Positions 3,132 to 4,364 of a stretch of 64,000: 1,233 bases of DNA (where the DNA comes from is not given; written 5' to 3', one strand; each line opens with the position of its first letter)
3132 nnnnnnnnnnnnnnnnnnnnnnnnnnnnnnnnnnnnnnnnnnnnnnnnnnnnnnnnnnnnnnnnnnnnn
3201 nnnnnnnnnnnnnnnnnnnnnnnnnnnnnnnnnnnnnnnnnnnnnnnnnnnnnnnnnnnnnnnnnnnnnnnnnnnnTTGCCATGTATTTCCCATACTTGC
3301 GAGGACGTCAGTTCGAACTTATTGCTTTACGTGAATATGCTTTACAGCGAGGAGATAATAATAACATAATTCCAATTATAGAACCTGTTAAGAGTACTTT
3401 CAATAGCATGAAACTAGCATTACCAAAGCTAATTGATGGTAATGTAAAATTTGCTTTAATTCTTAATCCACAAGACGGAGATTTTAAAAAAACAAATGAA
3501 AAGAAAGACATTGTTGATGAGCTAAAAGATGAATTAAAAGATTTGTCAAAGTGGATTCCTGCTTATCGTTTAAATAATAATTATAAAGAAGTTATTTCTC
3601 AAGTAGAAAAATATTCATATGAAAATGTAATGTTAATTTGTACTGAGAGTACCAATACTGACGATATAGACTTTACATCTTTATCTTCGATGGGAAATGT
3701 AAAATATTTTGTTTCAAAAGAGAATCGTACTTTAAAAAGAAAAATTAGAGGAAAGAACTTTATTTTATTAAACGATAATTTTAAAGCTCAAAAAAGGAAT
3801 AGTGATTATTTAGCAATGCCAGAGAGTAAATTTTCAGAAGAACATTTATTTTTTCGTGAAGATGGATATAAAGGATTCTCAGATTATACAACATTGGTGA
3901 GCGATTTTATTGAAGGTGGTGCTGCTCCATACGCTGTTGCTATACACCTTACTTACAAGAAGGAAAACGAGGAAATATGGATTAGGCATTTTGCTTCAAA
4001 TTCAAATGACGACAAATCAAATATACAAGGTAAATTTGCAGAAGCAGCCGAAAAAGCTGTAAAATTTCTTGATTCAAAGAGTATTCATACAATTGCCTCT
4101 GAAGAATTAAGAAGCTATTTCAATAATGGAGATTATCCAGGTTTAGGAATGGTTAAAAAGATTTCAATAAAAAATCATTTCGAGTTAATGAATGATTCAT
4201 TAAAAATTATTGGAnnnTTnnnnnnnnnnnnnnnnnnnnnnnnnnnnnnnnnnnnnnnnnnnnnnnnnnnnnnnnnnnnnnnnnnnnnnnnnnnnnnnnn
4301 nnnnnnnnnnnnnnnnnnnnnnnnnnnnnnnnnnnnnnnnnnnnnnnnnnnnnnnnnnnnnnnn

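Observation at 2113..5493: Low-GC three-gene island (PD-(D/E)xK nuclease-like / sce7725-Beta-like / Zn-ribbon-RES) between clpB and a DEAD-box helicase: candidate uncharacterised defence or abortive-infection module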

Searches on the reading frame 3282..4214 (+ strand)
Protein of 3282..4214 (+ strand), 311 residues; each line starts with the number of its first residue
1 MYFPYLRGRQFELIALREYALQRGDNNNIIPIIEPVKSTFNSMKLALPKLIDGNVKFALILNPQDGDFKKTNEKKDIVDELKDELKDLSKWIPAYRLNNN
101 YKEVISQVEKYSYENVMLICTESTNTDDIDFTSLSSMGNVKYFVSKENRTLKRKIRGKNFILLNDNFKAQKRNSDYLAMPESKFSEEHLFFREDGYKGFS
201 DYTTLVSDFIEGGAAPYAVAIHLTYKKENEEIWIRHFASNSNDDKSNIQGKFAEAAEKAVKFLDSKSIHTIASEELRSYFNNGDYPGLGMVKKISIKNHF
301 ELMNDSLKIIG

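Call 3: search_protein_families(library=pfam, proteins=[window:3282-4214:+], max_evalue=1)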
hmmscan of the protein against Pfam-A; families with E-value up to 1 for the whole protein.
window:3282-4214:+ (311 aa): 1 family
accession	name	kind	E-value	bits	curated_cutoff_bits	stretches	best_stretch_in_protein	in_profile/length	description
PF14350.11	Beta_protein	-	0.016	15.1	27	1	2-110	1-120/342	Beta protein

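Call 4: search_protein_families(library=ncbifam, proteins=[window:3282-4214:+], max_evalue=1)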
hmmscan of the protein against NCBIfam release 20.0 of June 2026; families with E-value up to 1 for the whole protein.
window:3282-4214:+ (311 aa): 4 families
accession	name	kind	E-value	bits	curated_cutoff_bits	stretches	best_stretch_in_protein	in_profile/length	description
NF033831.1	sce7725_fam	subfamily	5.7e-92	308.7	60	1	2-306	1-311/312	sce7725 family protein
NF012148.0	blaKHM-HMB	exception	0.043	13.3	450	1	229-282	72-125/238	KHM/HMB family subclass B1 metallo-beta-lactamase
NF041161.1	blaHMB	exception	0.047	13.1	500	1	209-281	55-124/238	HMB family subclass B1 metallo-beta-lactamase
TIGR03937.1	PgaC_IcaA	equivalog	0.19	10.7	422.3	1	74-128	33-87/407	poly-beta-1,6-N-acetyl-D-glucosamine synthase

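Call 5: search_protein_families(library=padloc, proteins=[window:3282-4214:+], max_evalue=1)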
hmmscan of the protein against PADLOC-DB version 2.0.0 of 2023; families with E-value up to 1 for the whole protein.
window:3282-4214:+ (311 aa): 1 family
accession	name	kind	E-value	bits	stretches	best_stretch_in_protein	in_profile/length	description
PDLC02985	beta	-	0.013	12.3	1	2-107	10-110/355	-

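Call 6: search_protein_families(library=phrogs, proteins=[window:3282-4214:+], max_evalue=1)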
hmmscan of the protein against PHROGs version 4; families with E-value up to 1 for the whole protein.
window:3282-4214:+ (311 aa): 3 families
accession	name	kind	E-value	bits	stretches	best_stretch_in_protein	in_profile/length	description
phrog_34524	-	unknown function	8e-51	174.3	1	1-305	1-320/328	-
phrog_6659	-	unknown function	0.067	14.5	1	71-92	12-33/57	-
phrog_28129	-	unknown function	0.075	13.9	1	253-269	10-25/48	-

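Call 19: find_homologous_proteins(query=window:3282-4214:+, max_evalue=0.001)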
Query window:3282-4214:+ (311 aa): 4936 proteins with E <= 0.001 among 5829 candidates; the best 120 are listed.
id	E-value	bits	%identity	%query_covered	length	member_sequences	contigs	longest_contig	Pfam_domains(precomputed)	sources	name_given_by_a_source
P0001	1.5e-202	689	100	100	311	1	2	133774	-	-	-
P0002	7.7e-171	585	84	100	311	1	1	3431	-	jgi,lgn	jgi:hypothetical protein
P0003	3.6e-170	583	83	100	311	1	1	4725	-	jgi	jgi:hypothetical protein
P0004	4.7e-146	504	76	100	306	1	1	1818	-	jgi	-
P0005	1.3e-144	499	74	99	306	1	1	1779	-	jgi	jgi:hypothetical protein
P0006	3.1e-144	498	74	100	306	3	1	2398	-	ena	-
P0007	4.3e-142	491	72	99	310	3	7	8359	-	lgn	-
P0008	2.2e-140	485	72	99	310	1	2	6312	-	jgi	jgi:hypothetical protein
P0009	5.7e-140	484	71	99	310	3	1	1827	-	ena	-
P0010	7.6e-139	480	71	99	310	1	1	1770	-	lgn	-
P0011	2.0e-138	479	71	99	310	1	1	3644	-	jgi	-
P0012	3.0e-138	478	69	99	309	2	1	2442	-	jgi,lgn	jgi:hypothetical protein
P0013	3.1e-138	478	71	100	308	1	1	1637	-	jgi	jgi:hypothetical protein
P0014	6.5e-138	477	71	99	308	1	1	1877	-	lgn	-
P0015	1.1e-137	476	71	99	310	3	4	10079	-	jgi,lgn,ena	-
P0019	1.5e-136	473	70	99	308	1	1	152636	-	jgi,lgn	jgi:hypothetical protein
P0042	5.0e-132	458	68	99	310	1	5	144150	-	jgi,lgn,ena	-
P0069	6.6e-124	431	63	99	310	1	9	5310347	-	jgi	jgi:hypothetical protein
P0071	3.3e-123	429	64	99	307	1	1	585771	-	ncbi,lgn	ncbi:MAG: sce7725 family protein [Bacteroidales bacterium]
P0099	1.2e-118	414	64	98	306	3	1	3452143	-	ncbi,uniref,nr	ncbi:sce7725 family protein [Flavobacterium lacustre]|uniref:sce7725 family protein n=1 Tax=Flavobac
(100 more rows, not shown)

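Call 21: find_encoding_contigs(protein=P0001, flank=10000, max_places=4)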
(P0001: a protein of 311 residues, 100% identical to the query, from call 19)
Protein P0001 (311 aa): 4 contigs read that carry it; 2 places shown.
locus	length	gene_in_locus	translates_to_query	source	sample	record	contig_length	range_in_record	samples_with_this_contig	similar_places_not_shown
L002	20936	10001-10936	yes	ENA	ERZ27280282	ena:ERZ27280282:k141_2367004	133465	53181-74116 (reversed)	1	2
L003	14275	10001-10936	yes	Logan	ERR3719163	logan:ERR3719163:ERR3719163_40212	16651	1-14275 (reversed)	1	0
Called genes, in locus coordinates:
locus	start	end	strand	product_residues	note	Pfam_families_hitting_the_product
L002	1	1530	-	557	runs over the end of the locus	PF00916:Sulfate_transp, PF01740:STAS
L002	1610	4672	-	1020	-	PF05099:TerB (weak), PF00005:ABC_tran, PF01061:ABC2_membrane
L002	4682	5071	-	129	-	-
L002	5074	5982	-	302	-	-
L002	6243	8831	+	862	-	PF02861:Clp_N, PF13191:AAA_16 (weak), PF00004:AAA, PF17871:AAA_lid_9, PF07724:AAA_2, PF00004:AAA, PF07728:AAA_5, PF10431:ClpB_D2-small, +9 more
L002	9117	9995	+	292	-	PF26915:Phage_P4_cII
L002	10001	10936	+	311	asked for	-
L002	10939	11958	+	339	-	PF08808:RES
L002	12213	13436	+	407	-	PF00270:DEAD, PF04851:ResIII, PF00271:Helicase_C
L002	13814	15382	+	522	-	PF01676:Metalloenzyme, PF06415:iPGM_N, PF01663:Phosphodiest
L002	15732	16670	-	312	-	PF00056:Ldh_1_N, PF02866:Ldh_1_C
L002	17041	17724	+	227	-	PF01168:Ala_racemase_N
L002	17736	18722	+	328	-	PF01180:DHO_dh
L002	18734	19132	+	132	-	PF08780:NTase_sub_bind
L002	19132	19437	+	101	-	PF01909:NTP_transf_2, PF18765:Polbeta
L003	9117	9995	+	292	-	PF26915:Phage_P4_cII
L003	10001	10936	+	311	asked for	-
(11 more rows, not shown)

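Call 22: find_encoding_contigs(protein=P0099, flank=8000, max_places=3)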
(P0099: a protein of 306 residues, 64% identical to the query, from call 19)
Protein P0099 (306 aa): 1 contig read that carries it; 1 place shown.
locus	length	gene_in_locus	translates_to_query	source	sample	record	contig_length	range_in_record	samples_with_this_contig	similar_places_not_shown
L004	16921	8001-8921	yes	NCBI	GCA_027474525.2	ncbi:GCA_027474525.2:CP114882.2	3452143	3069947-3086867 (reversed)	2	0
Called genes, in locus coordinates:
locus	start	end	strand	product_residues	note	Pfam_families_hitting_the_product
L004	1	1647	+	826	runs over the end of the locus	PF16334:DUF4964, PF17168:DUF5127, PF16335:GtaA_6_Hairpin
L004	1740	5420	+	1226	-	PF14200:RicinB_lectin_2, PF02837:Glyco_hydro_2_N, PF22666:Glyco_hydro_2_N2 (weak), PF00703:Glyco_hydro_2, PF02836:Glyco_hydro_2_C, PF16353:LacZ_4, PF02929:Bgal_small_N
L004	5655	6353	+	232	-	-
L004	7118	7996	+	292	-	PF26915:Phage_P4_cII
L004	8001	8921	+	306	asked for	-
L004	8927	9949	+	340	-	PF08808:RES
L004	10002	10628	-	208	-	PF00239:Resolvase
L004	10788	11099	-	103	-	-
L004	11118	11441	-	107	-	-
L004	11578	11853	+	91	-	PF13560:HTH_31 (weak), PF01381:HTH_3, PF07022:Phage_CI_repr (weak), PF12844:HTH_19, PF13443:HTH_26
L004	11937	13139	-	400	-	PF10544:T5orf172, PF13455:MUG113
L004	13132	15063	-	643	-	PF04851:ResIII (faint), PF00270:DEAD (weak), PF00271:Helicase_C (faint)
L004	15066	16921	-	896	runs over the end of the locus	PF20464:MmeI_N, PF20465:MmeI_hel, PF02384:N6_Mtase (faint), PF20473:MmeI_Mtase, PF07669:Eco57I, PF20466:MmeI_TRD, PF20467:MmeI_C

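Call 23: find_encoding_contigs(protein=P0071, flank=8000, max_places=3)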
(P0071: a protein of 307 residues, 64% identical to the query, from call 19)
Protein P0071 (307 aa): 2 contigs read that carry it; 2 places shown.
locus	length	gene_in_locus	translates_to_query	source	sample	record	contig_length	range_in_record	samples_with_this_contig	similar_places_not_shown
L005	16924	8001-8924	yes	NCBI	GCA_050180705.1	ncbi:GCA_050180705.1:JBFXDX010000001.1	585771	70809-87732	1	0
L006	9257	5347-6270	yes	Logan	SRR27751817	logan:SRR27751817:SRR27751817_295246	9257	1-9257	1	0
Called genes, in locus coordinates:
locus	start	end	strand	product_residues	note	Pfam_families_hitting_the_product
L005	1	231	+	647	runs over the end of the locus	PF00884:Sulfatase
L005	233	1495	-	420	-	PF00070:Pyr_redox (faint), PF00890:FAD_binding_2 (faint), PF01134:GIDA (faint), PF01494:FAD_binding_3 (weak), PF03486:HI0933_like, PF12831:FAD_oxidored (weak), PF01266:DAO (weak), PF22780:HI0933_like_1st, +1 more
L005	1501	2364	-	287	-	-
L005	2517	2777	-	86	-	-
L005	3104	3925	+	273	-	PF05116:S6PP (faint), PF08282:Hydrolase_3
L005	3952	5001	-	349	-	PF02618:YceG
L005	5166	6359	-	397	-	PF00155:Aminotran_1_2, PF00266:Aminotran_5 (weak), PF01053:Cys_Met_Meta_PP (weak), PF01041:DegT_DnrJ_EryC1 (weak)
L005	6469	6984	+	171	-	PF25589:DUF7935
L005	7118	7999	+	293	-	PF26915:Phage_P4_cII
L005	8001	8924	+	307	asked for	-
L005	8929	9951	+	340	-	PF18870:HEPN_RES_NTD1 (faint), PF08808:RES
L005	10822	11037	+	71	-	PF00196:GerE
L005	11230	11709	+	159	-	-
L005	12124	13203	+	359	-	PF12710:HAD (weak)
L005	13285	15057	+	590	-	PF00128:Alpha-amylase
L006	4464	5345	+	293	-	PF26915:Phage_P4_cII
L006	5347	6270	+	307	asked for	-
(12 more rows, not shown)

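Call 27: find_related_loci(query=A1, collection=genome_contigs, flank=6000)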
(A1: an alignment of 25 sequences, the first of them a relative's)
Query A1 (311 aa) in genome_contigs; peptide patterns used: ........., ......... (x = any residue, [..] = any of these).
205 stretches matched a pattern; 114 encode a relative of the query (tblastn E <= 1e-3); the best 80 are kept; 80 distinct loci.
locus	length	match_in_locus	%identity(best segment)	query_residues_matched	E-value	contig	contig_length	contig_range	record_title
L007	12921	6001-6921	71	1-307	6e-148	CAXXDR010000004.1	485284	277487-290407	MAG: Bacteroidales bacterium isolate 880eb77f-9e96-4161-ad76-3daa2caaf06e genome assembly, contig: contig_4, whole genom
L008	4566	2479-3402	70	1-309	2e-148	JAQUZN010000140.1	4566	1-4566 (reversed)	MAG: Candidatus Izemoplasmatales bacterium isolate STD2_261 NODE_85898_length_4566_cov_2.277089_Sandtown_D2, whole genom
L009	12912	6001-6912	70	1-307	7e-143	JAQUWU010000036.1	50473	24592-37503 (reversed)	MAG: Paludibacter sp. isolate STD2_198 NODE_2265_length_50473_cov_5.205458_Sandtown_D2, whole genome shotgun sequence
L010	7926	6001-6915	69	1-305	2e-141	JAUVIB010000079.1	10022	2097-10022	MAG: Calditrichaceae bacterium isolate CSMAG_417 CSMAG_417_k127_3702410_length_10022_cov_21.5071, whole genome shotgun s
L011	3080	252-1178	68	1-310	3e-147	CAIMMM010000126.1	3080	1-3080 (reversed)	MAG: uncultured Bacteroidetes bacterium isolate KTt_bin-1219 genome assembly, contig: bin-1219:126/178, whole genome sho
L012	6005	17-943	67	1-310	7e-141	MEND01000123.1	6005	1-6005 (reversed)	MAG: Bacteroidetes bacterium GWA2_31_9 gwa2_scaffold_24581, whole genome shotgun sequence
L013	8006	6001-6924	66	1-305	2e-137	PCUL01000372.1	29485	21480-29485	MAG: Bacteroidetes bacterium CG18_big_fil_WC_8_21_14_2_50_41_14 CG18_scaffold_472_c, whole genome shotgun sequence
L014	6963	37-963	66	1-310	7e-137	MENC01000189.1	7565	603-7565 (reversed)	MAG: Bacteroidetes bacterium GWA2_30_7 gwa2_scaffold_32073, whole genome shotgun sequence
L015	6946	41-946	66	1-305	3e-134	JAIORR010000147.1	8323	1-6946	MAG: Candidatus Cloacimonadota bacterium isolate SMBSF23 20074_Bin_4_contigs_1_c_000000000979, whole genome shotgun sequ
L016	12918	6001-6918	64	1-309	5e-131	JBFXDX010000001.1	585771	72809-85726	MAG: Bacteroidales bacterium isolate CA_2019_TPIn_102 NODE_21_length_585771_cov_9.437838_TPIn, whole genome shotgun sequ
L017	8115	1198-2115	62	1-309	2e-128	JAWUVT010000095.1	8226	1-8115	MAG: Flavobacteriales bacterium isolate HBSea_ice_MAG1511 BAT.1511_1210276_flag=1_multi=4.9644_len=8226, whole genome sh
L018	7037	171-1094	63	1-307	1e-128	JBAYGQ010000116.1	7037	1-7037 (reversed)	MAG: Bacteroidota bacterium isolate SO_2016_GW1_129 scaffold20396_OW334_2016, whole genome shotgun sequence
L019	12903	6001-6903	62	1-304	7e-128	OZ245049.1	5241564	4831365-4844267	MAG: Flavobacteriaceae bacterium isolate fb380dee-0c44-4db4-8181-095a1bb6d241 genome assembly, chromosome: 1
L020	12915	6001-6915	63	1-307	1e-125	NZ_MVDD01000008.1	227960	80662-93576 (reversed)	Labilibaculum filiforme strain 59.16B 2648548683, whole genome shotgun sequence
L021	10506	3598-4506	61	1-304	3e-123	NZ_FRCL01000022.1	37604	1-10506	Flavobacterium xinjiangense strain CGMCC 1.2749, whole genome shotgun sequence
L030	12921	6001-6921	58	1-307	1e-113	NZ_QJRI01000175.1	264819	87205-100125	Flavobacterium nitrogenifigens strain NXU-44 contig5, whole genome shotgun sequence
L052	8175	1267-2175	40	1-304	6e-59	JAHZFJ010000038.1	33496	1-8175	MAG: Lachnospiraceae bacterium isolate HRGM_Genome_2905 HRGM_Genome_2905_38, whole genome shotgun sequence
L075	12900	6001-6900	39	1-303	7e-56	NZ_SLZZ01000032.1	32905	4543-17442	Muricomes intestini strain DSM 29489 Ga0244712_132, whole genome shotgun sequence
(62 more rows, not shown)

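Call 32: search_protein_representatives(protein=window:3282-4214:+)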
Query: 311 residues. Proteins with E-value up to 0.001 (for the whole library): 1255; up to 1e-10: 840; up to 1e-30: 389. The best 150 are listed.
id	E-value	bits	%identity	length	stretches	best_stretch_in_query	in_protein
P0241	3.2e-93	328.7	53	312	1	1-307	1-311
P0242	9.5e-83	294.3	50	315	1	1-307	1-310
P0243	2.2e-80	286.5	49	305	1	1-307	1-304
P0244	4.9e-77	275.6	48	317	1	1-305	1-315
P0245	9.3e-76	271.4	45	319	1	1-307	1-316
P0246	1.7e-74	267.2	45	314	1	1-304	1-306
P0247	3.8e-74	266.1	45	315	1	1-307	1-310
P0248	5.8e-74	265.5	45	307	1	1-307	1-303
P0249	9.6e-73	261.5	43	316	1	1-304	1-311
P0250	4.7e-72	259.2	55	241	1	84-306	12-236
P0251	2.0e-71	257.1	45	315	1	1-304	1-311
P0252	4.2e-68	246.3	46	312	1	1-304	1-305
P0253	1.6e-66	241.0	43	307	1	1-307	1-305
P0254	4.8e-66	239.5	46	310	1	1-305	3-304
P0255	8.1e-66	238.8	43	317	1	1-305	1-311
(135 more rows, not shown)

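Call 33: predict_structure(alignment_id=A1)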
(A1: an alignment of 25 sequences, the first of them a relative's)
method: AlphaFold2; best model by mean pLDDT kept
length: 311 residues; sequences in the alignment: 25
mean_pLDDT: 76.6   pTM: 0.78
mean pLDDT of the five models: 76.6, 76.5, 75.0, 74.8, 74.2
residues with pLDDT >= 90: 92; 70-90: 130; 50-70: 40; < 50: 49
segments of 3 or more residues with pLDDT < 50: 70-74, 165-185, 201-217, 309-311
pLDDT, mean of each block of 10 residues (from residue 1): 79 89 73 81 91 91 69 65 91 91 93 93 88 94 85 87 52 39 55 53 43 46 84 79 60 86 92 92 81 86 69 34
secondary structure, 60 per line:
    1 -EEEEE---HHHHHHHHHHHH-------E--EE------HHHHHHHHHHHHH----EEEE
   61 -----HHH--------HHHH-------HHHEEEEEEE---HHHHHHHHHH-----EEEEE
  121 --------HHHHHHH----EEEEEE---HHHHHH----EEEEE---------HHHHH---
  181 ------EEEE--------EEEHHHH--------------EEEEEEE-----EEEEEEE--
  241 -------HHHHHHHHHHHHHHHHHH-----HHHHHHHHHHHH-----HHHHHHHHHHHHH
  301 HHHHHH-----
elements in order: E2-6 H10-21 H40-52 E57-60 H77-80 E91-97 H101-110 E116-120 H129-135 E140-145 H149-154 E159-163 H173-177 E187-190 E199-201 H202-205 E220-226 E232-238 H248-265 H271-282 H288-306

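Call 36: search_protein_families(library=pfam, proteins=[L052:2767-4410:+, L052:4579-6093:+, L030:8480-9979:-, L030:7482-7778:-], max_evalue=0.01)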
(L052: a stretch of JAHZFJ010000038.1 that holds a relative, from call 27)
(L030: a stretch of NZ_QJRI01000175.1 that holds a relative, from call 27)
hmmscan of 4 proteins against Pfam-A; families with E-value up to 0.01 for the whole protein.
L052:2767-4410:+ (548 aa): 1 family
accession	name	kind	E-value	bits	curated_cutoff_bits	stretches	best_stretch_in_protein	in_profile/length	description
PF19614.4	DUF6119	-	5.3e-27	95.1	27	1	61-481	50-449/524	Family of unknown function (DUF6119)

L052:4579-6093:+ (505 aa): 8 families
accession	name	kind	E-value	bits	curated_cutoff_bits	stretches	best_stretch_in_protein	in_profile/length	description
PF13304.12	AAA_21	-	2.5e-14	54.5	27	1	332-412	224-303/304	AAA domain, putative AbiEii toxin, Type IV TA system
PF13175.12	AAA_15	-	3.8e-08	33.8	32.1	1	276-411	252-373/374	AAA ATPase domain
PF00005.33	ABC_tran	-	2.6e-06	28.5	25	1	180-375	8-135/137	ABC transporter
PF13401.12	AAA_22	-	0.0014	19.4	27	0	185-235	7-33/130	AAA domain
PF00910.28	RNA_helicase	-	0.0031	18.4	21.5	0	188-221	3-37/105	RNA helicase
PF13173.12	AAA_14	-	0.0038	17.7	27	0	184-224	3-39/129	AAA domain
PF08477.19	Roc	-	0.0043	17.7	27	0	188-214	4-30/119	Ras of Complex, Roc, domain of DAPkinase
PF03205.20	MobB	-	0.0073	16.6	26.6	0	187-211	3-27/133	Molybdopterin guanine dinucleotide synthesis protein B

L030:8480-9979:- (499 aa): 2 families
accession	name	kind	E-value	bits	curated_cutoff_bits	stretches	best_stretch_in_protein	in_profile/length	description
PF00239.26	Resolvase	-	1.3e-27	97.1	23.3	1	3-153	1-144/145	Resolvase, N terminal domain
PF07508.19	Recombinase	-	2.3e-17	63.6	21.1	1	173-255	1-102/102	Recombinase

L030:7482-7778:- (98 aa): 5 families
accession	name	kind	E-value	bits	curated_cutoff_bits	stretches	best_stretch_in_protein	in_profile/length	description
PF01381.28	HTH_3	-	1.6e-12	47.7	23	1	33-91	1-52/55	Helix-turn-helix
PF13560.12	HTH_31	-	1.4e-06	28.9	27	1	28-90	1-57/64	Helix-turn-helix domain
PF12844.13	HTH_19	-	5.7e-05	23.4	30.2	1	32-90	3-54/64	Helix-turn-helix domain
PF00157.23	Pou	-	0.0012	19.1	27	1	27-84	7-61/72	Pou domain - N-terminal to homeobox domain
PF13443.12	HTH_26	-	0.0017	19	22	1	32-91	1-54/63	Cro/C1-type HTH DNA-binding domain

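Call 38: fold_search(model_id=the predicted structure, library=pdb)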
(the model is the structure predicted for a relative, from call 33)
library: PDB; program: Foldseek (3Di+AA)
matches with E <= 10: 806; with E <= 0.001: 0
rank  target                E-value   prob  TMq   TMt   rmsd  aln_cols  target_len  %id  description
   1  4s3j_A                6.3e-03  0.54  0.27  0.21  16.9       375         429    8  Crystal structure of the Bacillus cereus spore cortex-lytic enzyme SleL (released 2015-08-19)
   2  7uek                  1.1e-02  0.99  0.37  0.48   7.7       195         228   16  Crystal structure of a de novo designed ovoid TIM barrel OT3 (released 2023-01-18)
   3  4ais_B                2.8e-02  0.80  0.43  0.24  14.4       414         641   12  A complex structure of BtGH84 (released 2012-06-20)
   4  1pym_A                3.5e-02  0.90  0.32  0.34   9.1       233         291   15  PHOSPHOENOLPYRUVATE MUTASE FROM MOLLUSK IN WITH BOUND MG2-OXALATE (released 1999-07-21)
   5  5vvo_B                5.3e-02  0.75  0.29  0.23   7.3       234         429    7  Structural Investigations of the Substrate Specificity of Human O-GlcNAcase (released 2017-09-27)
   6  4nmd_A                6.3e-02  0.82  0.31  0.12   6.9       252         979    8  Crystal structure of proline utilization A (PutA) from Geobacter sulfurreducens PCA reduced with dithionite (released 2014-02-19)
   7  5m7r_B                6.7e-02  0.77  0.30  0.22   7.0       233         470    8  Structure of human O-GlcNAc hydrolase (released 2017-03-29)
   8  1s2v_A                8.5e-02  0.82  0.33  0.36   8.9       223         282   13  Crystal structure of phosphoenolpyruvate mutase complexed with Mg(II) (released 2004-05-04)
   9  5vvv_A                8.5e-02  0.66  0.30  0.24   7.2       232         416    9  Structural Investigations of the Substrate Specificity of Human O-GlcNAcase (released 2017-09-27)
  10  1s2u_B                9.0e-02  0.75  0.32  0.34   9.0       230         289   13  Crystal structure of the D58A phosphoenolpyruvate mutase mutant protein (released 2004-05-04)
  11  5vvx_A                9.6e-02  0.66  0.30  0.24   7.0       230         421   12  Structural Investigations of the Substrate Specificity of Human O-GlcNAcase (released 2017-09-27)
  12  4nmf_A                1.1e-01  0.66  0.30  0.12   7.2       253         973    7  Crystal structure of proline utilization A (PutA) from Geobacter sulfurreducens PCA inactivated by N-propargylglycine  (released 2014-02-19)
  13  1s2v_C                1.2e-01  0.75  0.33  0.35   8.8       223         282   12  Crystal structure of phosphoenolpyruvate mutase complexed with Mg(II) (released 2004-05-04)
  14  3bo9_A                1.2e-01  0.28  0.32  0.32  15.6       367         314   12  Crystal structure of putative nitroalkan dioxygenase (TM0800) from Thermotoga maritima at 2.71 A resolution (released 2007-12-25)
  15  5diy_B                1.3e-01  0.84  0.34  0.25   6.1       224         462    9  Thermobaculum terrenum O-GlcNAc hydrolase mutant - D120N (released 2015-10-28)
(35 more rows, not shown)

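Call 53: find_related_loci(query=A1, collection=viral_contigs, flank=8000)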
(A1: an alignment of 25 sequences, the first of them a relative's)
Query A1 (311 aa) in viral_contigs; peptide patterns used: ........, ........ (x = any residue, [..] = any of these).
50 stretches matched a pattern; 3 encode a relative of the query (tblastn E <= 1e-3); 3 distinct loci.
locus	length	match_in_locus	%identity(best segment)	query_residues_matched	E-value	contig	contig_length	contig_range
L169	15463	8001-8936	40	1-307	2e-77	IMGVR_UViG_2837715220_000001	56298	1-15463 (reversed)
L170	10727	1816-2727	38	1-304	1e-56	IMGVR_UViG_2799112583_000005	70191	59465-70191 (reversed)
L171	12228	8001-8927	39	1-304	6e-55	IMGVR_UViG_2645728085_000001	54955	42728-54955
